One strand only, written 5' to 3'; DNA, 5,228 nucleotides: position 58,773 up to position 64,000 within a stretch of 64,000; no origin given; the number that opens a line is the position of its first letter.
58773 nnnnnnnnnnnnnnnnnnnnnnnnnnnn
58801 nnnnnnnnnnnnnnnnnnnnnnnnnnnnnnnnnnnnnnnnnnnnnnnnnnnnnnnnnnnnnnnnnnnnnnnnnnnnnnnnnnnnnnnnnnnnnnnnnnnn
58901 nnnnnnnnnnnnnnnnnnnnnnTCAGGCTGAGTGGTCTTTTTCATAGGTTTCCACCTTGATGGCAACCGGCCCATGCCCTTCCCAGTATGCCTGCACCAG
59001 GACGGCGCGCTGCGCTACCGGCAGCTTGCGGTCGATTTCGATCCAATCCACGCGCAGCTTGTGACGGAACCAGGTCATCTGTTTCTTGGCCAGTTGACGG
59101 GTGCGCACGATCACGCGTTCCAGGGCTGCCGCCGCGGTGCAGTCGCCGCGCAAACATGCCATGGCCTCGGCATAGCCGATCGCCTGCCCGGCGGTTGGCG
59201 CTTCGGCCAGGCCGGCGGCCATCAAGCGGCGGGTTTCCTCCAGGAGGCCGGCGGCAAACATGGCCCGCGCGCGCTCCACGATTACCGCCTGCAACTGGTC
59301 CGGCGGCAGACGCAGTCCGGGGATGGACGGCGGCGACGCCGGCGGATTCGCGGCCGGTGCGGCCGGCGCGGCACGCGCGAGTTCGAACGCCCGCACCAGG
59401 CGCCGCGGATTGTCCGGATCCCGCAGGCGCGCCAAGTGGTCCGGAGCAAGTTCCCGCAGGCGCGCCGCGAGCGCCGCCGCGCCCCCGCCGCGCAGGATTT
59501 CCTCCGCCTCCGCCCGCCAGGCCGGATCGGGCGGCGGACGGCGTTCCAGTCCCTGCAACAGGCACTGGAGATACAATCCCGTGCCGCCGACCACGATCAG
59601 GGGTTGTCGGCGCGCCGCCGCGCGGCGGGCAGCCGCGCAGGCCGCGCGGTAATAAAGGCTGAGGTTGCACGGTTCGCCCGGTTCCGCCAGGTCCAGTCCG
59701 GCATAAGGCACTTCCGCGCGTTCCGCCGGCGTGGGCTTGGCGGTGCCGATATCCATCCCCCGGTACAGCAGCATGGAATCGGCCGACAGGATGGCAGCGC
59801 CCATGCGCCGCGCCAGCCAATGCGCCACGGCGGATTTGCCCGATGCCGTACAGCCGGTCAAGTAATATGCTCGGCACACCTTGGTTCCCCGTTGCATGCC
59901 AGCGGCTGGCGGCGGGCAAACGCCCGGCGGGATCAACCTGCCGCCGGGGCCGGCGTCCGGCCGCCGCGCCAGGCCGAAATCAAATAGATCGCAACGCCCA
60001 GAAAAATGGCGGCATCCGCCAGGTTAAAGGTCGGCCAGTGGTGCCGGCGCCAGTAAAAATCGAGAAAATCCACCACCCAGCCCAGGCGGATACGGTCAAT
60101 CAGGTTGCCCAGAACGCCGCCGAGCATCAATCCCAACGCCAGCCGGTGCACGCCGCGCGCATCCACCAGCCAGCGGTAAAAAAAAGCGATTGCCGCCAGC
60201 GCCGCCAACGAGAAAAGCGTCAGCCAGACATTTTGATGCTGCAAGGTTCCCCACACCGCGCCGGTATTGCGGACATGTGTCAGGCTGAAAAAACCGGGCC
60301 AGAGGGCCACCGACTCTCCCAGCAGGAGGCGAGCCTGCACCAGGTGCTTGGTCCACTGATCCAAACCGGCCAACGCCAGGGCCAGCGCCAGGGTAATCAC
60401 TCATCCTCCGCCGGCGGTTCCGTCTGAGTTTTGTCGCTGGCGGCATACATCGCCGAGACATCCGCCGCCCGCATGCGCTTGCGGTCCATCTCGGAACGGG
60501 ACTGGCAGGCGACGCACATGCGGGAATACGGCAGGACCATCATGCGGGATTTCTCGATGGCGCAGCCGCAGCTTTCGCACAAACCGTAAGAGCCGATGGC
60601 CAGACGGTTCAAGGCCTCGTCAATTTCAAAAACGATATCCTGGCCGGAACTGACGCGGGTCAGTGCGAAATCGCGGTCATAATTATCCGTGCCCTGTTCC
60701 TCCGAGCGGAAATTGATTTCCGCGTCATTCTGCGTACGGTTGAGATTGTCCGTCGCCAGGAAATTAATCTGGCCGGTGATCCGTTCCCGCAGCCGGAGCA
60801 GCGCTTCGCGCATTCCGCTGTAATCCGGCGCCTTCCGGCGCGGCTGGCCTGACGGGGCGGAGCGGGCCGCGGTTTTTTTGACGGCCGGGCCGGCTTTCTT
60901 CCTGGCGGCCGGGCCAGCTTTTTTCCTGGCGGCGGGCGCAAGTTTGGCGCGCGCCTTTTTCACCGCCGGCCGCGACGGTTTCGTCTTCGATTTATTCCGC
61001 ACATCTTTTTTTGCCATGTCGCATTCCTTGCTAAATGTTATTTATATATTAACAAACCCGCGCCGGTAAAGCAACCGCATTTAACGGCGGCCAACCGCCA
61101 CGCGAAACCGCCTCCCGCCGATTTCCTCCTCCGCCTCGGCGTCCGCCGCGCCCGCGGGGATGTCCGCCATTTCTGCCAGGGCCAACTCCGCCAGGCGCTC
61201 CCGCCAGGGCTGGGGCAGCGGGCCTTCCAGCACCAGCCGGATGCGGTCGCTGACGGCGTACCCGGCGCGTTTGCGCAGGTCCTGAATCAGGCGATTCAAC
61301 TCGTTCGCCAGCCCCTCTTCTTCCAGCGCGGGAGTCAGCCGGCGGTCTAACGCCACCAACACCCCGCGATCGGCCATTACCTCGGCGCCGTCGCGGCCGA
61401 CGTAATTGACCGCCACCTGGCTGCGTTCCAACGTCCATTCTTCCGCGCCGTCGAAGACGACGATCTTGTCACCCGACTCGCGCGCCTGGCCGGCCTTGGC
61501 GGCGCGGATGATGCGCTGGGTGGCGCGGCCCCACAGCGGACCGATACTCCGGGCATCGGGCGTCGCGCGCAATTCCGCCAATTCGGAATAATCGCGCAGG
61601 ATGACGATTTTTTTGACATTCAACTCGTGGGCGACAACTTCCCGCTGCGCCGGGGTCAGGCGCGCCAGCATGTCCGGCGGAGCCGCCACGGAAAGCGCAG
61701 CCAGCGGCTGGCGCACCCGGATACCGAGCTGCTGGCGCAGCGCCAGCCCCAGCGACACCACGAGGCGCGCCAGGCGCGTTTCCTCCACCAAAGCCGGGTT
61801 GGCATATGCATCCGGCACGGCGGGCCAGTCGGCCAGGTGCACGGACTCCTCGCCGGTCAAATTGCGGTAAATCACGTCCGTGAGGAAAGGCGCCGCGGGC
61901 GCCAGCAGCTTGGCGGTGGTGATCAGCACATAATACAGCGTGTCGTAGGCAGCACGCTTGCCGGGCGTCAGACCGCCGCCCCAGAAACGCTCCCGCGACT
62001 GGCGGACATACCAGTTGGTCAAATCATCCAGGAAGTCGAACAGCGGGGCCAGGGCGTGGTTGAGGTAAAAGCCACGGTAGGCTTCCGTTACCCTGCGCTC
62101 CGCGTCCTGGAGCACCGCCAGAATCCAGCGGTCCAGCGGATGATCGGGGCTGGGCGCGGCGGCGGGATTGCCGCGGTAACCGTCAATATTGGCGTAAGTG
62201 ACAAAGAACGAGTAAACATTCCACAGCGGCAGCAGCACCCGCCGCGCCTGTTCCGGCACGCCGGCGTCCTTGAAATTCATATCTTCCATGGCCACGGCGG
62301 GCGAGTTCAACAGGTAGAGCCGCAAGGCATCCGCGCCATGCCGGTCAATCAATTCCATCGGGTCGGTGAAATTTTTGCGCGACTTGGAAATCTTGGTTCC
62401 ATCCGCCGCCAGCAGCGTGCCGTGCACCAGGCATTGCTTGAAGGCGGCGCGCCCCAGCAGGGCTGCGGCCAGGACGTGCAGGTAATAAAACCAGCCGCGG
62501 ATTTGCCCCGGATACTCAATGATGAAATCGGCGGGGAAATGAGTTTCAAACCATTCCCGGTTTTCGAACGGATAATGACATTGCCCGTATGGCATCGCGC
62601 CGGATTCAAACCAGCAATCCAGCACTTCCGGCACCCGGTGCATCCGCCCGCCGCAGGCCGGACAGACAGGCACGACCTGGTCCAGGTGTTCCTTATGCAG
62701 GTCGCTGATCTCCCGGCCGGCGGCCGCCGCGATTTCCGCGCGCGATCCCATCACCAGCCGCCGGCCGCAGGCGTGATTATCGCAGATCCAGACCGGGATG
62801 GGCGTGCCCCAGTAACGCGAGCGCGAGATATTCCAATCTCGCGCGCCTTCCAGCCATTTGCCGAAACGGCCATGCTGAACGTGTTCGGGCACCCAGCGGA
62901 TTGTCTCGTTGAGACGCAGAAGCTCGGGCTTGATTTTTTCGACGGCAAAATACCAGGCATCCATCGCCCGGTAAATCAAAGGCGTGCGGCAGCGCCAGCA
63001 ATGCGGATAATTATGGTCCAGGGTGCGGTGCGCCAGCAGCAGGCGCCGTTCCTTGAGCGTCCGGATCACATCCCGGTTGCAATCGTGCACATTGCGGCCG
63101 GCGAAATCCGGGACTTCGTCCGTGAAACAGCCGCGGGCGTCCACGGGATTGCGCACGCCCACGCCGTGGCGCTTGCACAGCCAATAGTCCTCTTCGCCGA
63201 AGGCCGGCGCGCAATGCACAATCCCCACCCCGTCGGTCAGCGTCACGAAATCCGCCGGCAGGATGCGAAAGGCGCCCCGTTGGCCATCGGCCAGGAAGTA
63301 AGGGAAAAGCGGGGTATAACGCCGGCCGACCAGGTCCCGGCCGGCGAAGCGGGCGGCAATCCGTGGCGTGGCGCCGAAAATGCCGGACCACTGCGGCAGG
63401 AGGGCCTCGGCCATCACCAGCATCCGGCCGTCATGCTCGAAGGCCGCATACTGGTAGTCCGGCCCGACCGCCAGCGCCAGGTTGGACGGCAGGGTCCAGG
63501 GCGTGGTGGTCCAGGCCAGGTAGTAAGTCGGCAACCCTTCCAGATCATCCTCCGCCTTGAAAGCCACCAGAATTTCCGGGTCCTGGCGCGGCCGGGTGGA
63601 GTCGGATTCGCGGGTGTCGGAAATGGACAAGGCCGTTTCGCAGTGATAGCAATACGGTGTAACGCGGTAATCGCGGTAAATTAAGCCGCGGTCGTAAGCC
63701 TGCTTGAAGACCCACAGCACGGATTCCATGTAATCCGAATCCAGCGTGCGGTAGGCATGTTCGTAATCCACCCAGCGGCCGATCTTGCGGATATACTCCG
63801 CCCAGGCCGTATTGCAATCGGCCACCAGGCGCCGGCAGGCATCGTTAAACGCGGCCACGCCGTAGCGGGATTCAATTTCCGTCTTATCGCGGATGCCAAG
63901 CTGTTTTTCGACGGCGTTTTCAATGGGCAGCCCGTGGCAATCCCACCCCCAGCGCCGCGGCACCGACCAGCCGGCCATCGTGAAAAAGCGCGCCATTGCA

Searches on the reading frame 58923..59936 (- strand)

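Call 12: search_protein_families(library=pfam, proteins=[window:58923-59936:-], max_evalue=0.001)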
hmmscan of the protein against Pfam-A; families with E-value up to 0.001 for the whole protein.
window:58923-59936:- (337 aa): 2 families
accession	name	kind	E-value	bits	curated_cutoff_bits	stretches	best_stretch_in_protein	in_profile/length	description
PF01715.23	IPPT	-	1e-59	202.6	23.6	1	57-293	2-243/243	IPP transferase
PF01745.22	IPT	-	0.0001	22.2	20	1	23-72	3-52/233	Isopentenyl transferase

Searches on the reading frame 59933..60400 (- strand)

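Call 12: search_protein_families(library=pfam, proteins=[window:59933-60400:-], max_evalue=0.001)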
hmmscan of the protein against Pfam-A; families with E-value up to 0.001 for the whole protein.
window:59933-60400:- (155 aa): 1 family
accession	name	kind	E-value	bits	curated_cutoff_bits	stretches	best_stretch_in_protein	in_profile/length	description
PF01252.23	Peptidase_A8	-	2.7e-39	135.1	25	1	7-143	2-140/142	Signal peptidase (SPase) II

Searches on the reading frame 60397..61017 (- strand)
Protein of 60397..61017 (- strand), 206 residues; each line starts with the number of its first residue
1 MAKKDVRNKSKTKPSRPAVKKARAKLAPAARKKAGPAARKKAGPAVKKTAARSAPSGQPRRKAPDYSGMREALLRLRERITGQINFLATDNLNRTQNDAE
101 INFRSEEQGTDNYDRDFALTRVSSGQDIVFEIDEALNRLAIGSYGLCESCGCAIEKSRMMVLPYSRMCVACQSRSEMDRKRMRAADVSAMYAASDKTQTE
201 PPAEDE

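Call 12: search_protein_families(library=pfam, proteins=[window:60397-61017:-], max_evalue=0.001)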
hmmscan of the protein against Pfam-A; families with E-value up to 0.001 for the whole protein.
window:60397-61017:- (206 aa): 1 family
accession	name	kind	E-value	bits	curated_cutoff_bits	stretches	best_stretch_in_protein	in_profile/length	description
PF01258.23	zf-dskA_traR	-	1.1e-11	44.9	24.9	1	142-176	1-35/36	Prokaryotic dksA/traR C4-type zinc finger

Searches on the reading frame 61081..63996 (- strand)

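Call 12: search_protein_families(library=pfam, proteins=[window:61081-63996:-], max_evalue=0.001)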
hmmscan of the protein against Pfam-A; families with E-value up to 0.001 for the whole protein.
window:61081-63996:- (971 aa): 4 families
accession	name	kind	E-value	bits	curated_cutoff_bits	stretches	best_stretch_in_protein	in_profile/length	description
PF00133.28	tRNA-synt_1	-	4.9e-103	345.5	22.7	1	2-571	53-411/414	tRNA synthetases class I (I, L, M and V)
PF08264.19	Anticodon_1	-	3.4e-28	98.8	25.1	1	622-766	1-145/148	Anticodon-binding domain of tRNA ligase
PF19302.4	DUF5915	-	3.8e-22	79.2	27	1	786-925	2-146/195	Domain of unknown function (DUF5915)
PF09334.17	tRNA-synt_1g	-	2.8e-13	49.9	20.1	1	520-581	313-372/391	tRNA synthetases class I (M)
